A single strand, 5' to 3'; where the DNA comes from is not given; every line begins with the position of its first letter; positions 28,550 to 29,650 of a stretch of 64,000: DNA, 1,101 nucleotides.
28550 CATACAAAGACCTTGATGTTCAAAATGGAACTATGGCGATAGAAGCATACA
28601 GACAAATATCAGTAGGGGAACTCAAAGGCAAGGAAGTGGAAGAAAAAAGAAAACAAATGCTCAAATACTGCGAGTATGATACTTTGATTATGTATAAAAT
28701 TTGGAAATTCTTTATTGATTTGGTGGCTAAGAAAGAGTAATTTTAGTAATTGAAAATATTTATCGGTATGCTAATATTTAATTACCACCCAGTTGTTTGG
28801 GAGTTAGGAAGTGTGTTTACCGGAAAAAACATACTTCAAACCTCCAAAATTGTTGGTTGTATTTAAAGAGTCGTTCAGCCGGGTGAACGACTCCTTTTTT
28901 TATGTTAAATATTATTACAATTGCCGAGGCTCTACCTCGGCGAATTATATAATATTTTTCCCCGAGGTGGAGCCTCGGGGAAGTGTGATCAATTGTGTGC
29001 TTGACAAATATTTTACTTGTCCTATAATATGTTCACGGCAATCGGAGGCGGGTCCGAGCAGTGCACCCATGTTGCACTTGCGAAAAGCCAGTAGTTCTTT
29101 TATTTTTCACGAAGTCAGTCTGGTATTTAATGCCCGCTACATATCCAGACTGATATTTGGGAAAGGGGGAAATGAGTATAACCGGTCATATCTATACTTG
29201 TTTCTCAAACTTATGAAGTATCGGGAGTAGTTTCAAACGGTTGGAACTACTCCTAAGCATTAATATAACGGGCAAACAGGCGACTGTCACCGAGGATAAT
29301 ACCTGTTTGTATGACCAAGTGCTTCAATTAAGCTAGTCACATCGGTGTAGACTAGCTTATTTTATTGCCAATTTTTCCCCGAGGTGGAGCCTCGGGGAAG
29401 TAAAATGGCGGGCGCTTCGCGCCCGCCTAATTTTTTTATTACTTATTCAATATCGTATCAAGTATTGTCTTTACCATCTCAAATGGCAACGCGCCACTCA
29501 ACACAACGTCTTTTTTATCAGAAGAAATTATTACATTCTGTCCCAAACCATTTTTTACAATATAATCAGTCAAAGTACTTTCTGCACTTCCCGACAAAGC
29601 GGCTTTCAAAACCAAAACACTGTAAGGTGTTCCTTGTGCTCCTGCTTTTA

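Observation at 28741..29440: Gene-free 700-bp region with a consensus promoter driving a ~330-nt structured RNA of unknown identity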

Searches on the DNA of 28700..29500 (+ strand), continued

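Call 72: search_rna_families(source=L018, start=4040, end=4360, threshold=evalue, max_evalue=1, show_alignments=2)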
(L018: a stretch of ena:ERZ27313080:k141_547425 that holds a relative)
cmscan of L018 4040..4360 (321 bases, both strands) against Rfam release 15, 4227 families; matches with E-value up to 1: 20.
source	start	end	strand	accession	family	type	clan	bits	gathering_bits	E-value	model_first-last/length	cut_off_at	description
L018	4243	4341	+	RF00558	L20_leader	Cis-reg; leader;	-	30.1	58.7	0.00033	1-127/127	no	Ribosomal protein L20 leader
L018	4252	4341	+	RF02058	STnc400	Gene;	-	29.7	80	0.00067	1-125/125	no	Gammaproteobacterial sRNA STnc400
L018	4253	4335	+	RF02343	ar9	Gene; sRNA;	-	27.2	45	0.012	1-149/149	no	Alphaproteobacterial sRNA ar9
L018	4242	4334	+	RF01820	RsaE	Gene; sRNA;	-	27.2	79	0.012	1-112/112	no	RNA Staph. aureus E (RoxS)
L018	4296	4360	-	RF02029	sraA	Gene; sRNA;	-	25.2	56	0.073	32-95/95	5'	sraA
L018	4260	4336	+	RF02869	ncS025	Gene; sRNA;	-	23.3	46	0.038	1-85/85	no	Burkholderia sRNA 25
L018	4294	4360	-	RF00558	L20_leader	Cis-reg; leader;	-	22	58.7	0.035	55-127/127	5'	Ribosomal protein L20 leader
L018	4215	4336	+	RF02845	Ref1C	Gene; sRNA;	-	22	90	0.51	1-131/131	no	Enterococcus sRNA 1C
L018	4195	4341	-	RF01808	MicX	Gene; sRNA;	-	21.9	75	0.007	1-194/194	no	MicX Vibrio cholerae sRNA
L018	4261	4337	-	RF00516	ylbH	Cis-reg; leader;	-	21.8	50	0.011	1-122/122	no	ylbH leader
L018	4292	4360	+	RF02591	Spy1786666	Gene; sRNA;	-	21.5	64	0.07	1-71/87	3'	S. pyogenes small RNA 1786666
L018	4253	4345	-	RF00426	SCARNA15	Gene; snRNA; snoRNA; scaRNA;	CL00019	21.5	65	0.074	1-128/128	no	Small Cajal body specific RNA 15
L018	4211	4342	+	RF02029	sraA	Gene; sRNA;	-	21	56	0.57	1-95/95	no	sraA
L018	4257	4352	+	RF02621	BSnc120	Gene; sRNA;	-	20.3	114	0.036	1-88/88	no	Brucella sRNA 120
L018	4258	4338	+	RF02346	ar35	Gene; sRNA;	-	20.1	45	0.081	1-144/144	no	Alphaproteobacterial sRNA ar35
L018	4172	4332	+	RF02601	BASRCI337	Gene; sRNA;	-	19.6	229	0.0086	1-191/191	no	Brucella sRNA CI337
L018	4276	4360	-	RF01773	rpsL_pseudo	Cis-reg; leader;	-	18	70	0.16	7-128/128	5'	Pseudomonas rpsL leader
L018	4279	4344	+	RF00519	suhB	Gene; sRNA;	CL00108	17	41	0.35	1-77/77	no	Makes More Granules Regulator RNA (mmgR)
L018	4297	4360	-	RF02346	ar35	Gene; sRNA;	-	15.7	45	0.81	61-144/144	5'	Alphaproteobacterial sRNA ar35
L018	4256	4360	-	RF02901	AaHKsRNA41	Gene; sRNA;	-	13.8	97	0.68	68-187/187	5'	Aggregatibacter sRNA 41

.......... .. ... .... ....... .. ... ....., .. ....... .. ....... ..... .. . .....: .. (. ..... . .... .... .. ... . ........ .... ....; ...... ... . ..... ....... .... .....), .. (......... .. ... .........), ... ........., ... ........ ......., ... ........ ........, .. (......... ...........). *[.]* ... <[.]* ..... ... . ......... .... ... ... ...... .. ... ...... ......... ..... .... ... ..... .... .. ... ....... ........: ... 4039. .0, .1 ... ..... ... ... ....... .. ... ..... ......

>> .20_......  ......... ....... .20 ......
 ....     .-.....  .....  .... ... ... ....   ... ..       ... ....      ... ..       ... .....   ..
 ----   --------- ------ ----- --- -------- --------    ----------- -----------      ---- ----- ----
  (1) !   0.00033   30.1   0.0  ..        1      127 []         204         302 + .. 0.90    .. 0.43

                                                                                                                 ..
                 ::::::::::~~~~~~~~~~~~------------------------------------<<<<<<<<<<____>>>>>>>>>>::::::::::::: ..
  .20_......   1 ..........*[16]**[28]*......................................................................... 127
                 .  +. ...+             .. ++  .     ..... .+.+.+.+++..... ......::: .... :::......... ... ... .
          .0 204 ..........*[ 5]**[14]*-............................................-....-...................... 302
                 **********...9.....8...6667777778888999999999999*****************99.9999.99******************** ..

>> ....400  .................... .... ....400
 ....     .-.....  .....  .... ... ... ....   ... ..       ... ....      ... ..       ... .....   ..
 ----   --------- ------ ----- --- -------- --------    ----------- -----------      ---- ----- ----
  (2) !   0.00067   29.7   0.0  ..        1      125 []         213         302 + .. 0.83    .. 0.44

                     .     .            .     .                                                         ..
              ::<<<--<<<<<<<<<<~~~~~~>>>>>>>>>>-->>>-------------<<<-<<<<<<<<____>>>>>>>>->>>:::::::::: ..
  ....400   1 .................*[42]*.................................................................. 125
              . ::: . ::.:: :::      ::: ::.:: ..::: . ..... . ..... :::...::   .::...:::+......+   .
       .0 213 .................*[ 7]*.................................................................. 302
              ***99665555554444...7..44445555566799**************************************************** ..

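Call 81: search_rna_families(source=window, start=29030, end=29375, threshold=evalue, max_evalue=10, show_alignments=2)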
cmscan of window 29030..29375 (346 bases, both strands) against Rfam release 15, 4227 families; matches with E-value up to 10: 1.
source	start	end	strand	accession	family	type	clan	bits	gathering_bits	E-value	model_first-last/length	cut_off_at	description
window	29078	29107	+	RF02162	XIST_A_REPEAT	Gene; sRNA;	-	12.4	33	5.4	1-37/37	no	XIST RNA A repeat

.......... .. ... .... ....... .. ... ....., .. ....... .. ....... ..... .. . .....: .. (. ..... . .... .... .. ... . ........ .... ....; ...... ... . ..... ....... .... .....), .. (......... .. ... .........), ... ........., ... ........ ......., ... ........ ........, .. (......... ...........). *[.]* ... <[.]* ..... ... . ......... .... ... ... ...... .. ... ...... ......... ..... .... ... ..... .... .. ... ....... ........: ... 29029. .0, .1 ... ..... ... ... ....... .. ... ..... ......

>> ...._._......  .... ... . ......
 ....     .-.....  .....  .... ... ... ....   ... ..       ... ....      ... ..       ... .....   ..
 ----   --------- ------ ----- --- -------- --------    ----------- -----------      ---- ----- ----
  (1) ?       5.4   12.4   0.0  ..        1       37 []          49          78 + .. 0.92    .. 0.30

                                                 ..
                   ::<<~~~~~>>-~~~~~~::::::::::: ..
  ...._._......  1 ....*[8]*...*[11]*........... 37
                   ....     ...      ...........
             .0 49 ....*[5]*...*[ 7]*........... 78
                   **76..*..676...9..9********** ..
